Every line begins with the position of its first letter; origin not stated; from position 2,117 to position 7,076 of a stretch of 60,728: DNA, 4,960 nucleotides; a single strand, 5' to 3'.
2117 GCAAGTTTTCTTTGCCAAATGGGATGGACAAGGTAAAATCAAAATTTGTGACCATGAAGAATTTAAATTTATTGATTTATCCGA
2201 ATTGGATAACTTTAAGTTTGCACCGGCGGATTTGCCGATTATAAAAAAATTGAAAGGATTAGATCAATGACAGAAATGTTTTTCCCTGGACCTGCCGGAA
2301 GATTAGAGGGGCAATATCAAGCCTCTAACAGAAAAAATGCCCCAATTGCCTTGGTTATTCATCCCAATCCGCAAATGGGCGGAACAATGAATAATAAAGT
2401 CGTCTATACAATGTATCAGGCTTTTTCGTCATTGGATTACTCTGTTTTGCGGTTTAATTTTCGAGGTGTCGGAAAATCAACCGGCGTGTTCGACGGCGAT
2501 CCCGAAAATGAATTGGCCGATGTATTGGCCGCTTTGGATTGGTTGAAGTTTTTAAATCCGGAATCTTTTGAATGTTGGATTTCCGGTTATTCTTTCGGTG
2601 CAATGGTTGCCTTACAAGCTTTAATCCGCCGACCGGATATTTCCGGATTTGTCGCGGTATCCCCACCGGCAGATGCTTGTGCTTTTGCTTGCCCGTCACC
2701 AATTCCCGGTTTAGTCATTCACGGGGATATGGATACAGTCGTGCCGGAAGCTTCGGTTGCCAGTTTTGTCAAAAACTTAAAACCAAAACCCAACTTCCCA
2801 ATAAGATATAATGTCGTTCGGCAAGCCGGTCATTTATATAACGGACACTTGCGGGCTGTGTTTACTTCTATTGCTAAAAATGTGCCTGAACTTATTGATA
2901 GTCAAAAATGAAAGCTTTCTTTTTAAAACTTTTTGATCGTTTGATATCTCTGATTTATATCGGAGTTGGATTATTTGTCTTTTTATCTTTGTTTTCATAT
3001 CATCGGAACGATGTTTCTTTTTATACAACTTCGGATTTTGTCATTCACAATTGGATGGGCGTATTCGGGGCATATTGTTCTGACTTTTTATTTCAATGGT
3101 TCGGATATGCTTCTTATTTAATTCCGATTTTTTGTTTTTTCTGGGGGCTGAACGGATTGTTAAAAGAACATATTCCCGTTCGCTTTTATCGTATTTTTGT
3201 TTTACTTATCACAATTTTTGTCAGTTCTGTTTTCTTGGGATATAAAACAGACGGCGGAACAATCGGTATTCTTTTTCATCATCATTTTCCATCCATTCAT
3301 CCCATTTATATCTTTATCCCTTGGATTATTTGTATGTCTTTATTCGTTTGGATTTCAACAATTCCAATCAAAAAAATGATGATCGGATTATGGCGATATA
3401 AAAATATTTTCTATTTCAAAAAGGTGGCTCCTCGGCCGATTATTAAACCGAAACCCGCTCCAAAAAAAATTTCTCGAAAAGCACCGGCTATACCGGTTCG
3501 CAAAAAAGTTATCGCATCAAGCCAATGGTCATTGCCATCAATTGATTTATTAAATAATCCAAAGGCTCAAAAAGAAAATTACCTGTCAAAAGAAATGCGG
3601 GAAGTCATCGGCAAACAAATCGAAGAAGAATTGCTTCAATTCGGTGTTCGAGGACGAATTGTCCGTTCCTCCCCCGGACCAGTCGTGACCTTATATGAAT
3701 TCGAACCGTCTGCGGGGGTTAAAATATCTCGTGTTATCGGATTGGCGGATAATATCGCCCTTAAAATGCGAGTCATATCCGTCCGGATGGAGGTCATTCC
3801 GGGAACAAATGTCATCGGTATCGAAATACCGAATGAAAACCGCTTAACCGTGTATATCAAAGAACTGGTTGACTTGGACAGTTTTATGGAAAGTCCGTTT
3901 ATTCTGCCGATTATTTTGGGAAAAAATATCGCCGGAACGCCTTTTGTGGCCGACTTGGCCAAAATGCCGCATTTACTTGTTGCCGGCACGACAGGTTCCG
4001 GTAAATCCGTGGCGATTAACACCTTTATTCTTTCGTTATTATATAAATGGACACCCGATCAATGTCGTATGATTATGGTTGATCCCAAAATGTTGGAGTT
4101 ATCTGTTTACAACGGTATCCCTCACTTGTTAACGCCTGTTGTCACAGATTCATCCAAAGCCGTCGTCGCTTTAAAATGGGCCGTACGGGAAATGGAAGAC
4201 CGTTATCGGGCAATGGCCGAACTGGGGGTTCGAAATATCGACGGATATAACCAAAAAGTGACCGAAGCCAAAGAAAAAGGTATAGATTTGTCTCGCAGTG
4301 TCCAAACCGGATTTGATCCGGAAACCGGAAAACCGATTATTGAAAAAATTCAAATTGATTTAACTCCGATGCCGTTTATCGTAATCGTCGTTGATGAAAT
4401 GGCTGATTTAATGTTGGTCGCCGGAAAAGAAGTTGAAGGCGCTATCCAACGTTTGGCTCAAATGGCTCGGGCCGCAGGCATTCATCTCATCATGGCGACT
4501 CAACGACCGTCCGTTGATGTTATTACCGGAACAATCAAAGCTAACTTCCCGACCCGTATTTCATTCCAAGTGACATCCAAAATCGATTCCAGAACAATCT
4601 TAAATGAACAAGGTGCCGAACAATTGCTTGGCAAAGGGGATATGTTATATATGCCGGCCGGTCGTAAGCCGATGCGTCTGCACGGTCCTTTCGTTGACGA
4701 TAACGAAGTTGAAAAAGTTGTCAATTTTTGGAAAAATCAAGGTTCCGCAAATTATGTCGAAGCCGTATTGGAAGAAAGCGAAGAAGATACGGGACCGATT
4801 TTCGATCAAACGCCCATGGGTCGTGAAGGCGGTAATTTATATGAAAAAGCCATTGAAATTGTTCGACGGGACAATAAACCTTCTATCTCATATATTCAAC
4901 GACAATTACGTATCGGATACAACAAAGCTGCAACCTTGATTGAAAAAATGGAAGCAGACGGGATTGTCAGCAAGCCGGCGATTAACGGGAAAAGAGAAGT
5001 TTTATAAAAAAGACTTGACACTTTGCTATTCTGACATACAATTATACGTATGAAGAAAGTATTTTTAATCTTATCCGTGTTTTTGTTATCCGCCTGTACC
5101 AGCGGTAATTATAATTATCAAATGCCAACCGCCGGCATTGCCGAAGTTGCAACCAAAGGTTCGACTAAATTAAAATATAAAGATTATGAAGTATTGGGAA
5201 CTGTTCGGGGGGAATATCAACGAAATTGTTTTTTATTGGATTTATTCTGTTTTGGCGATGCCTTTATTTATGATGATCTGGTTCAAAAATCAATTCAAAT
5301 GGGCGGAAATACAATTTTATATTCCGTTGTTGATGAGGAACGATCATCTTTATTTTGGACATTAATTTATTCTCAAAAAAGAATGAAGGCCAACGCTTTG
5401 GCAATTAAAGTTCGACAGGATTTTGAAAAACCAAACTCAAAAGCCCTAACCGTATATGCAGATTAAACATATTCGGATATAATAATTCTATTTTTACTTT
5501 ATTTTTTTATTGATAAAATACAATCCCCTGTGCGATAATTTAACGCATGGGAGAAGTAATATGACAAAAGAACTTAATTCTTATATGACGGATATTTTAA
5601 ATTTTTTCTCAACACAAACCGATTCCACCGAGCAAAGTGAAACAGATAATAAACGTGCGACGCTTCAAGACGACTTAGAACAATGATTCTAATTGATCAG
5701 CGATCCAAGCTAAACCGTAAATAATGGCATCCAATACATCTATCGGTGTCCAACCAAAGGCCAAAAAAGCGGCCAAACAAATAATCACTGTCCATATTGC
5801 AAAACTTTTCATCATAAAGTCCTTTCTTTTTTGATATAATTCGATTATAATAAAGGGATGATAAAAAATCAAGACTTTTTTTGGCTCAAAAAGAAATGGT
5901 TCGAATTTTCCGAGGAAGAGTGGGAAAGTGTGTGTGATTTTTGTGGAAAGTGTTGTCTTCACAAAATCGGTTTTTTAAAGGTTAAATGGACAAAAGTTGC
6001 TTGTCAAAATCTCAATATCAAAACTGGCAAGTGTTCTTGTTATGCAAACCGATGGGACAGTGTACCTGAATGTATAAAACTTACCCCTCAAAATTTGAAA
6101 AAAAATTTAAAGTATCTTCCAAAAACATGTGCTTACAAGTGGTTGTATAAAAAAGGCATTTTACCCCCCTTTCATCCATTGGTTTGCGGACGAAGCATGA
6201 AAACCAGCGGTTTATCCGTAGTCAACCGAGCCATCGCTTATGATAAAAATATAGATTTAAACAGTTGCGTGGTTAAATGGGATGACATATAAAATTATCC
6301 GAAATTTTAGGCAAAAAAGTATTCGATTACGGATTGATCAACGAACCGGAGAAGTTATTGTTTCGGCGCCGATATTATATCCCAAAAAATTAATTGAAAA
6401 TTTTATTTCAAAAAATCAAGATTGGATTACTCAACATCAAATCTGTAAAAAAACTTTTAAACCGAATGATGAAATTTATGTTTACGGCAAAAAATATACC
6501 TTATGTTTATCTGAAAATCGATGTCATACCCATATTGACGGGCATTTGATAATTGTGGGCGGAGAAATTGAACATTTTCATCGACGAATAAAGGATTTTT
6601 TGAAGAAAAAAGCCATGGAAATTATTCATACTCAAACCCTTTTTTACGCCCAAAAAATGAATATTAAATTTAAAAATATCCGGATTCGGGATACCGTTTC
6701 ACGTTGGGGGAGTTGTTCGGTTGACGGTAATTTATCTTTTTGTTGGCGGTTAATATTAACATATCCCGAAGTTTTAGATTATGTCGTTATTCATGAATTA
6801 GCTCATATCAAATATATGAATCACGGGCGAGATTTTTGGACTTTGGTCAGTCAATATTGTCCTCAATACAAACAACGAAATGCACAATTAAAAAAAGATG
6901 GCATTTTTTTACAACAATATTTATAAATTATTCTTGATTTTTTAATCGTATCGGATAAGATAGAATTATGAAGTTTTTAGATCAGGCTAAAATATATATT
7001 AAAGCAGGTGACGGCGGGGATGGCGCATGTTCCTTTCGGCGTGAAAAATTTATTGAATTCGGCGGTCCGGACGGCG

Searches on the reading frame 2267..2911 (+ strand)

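Call 29: search_protein_families(library=pfam, proteins=[window:2267-2911:+], max_evalue=0.001)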
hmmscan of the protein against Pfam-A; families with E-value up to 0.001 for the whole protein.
window:2267-2911:+ (214 aa): 6 families
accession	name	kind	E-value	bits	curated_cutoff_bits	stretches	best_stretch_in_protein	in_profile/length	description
PF12146.15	Hydrolase_4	-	6.5e-11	42.4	27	1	49-133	23-109/239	Serine aminopeptidase, S33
PF00561.26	Abhydrolase_1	-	6.3e-10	39.6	25.8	1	43-133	13-102/245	alpha/beta hydrolase fold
PF00326.27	Peptidase_S9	-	2.8e-08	33.9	22.6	0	147-192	146-190/213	Prolyl oligopeptidase family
PF02129.25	Peptidase_S15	-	2.7e-07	31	23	1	25-136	19-131/262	X-Pro dipeptidyl-peptidase (S15 family)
PF12697.13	Abhydrolase_6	-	2e-06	29.1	26.3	1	52-144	22-94/217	Alpha/beta hydrolase family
PF02230.22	Abhydrolase_2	-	0.00029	21.2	23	1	104-189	108-199/217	Phospholipase/Carboxylesterase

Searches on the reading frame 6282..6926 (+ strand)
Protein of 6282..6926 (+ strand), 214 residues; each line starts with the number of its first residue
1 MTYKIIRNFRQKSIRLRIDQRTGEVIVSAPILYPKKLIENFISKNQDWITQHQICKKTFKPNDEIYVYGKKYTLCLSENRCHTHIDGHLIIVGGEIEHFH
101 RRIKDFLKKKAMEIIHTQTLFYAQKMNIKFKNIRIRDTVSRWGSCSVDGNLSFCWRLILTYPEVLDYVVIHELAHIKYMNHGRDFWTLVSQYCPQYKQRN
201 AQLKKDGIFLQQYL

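Call 29: search_protein_families(library=pfam, proteins=[window:6282-6926:+], max_evalue=0.001)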
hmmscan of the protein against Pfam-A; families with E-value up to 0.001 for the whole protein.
window:6282-6926:+ (214 aa): 2 families
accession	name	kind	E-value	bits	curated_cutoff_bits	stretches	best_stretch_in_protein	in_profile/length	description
PF01863.23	YgjP-like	-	3.5e-51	174.6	26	1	12-205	1-206/207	YgjP-like, metallopeptidase domain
PF08325.16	WLM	-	0.00016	22.3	26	1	161-198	80-116/190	WLM domain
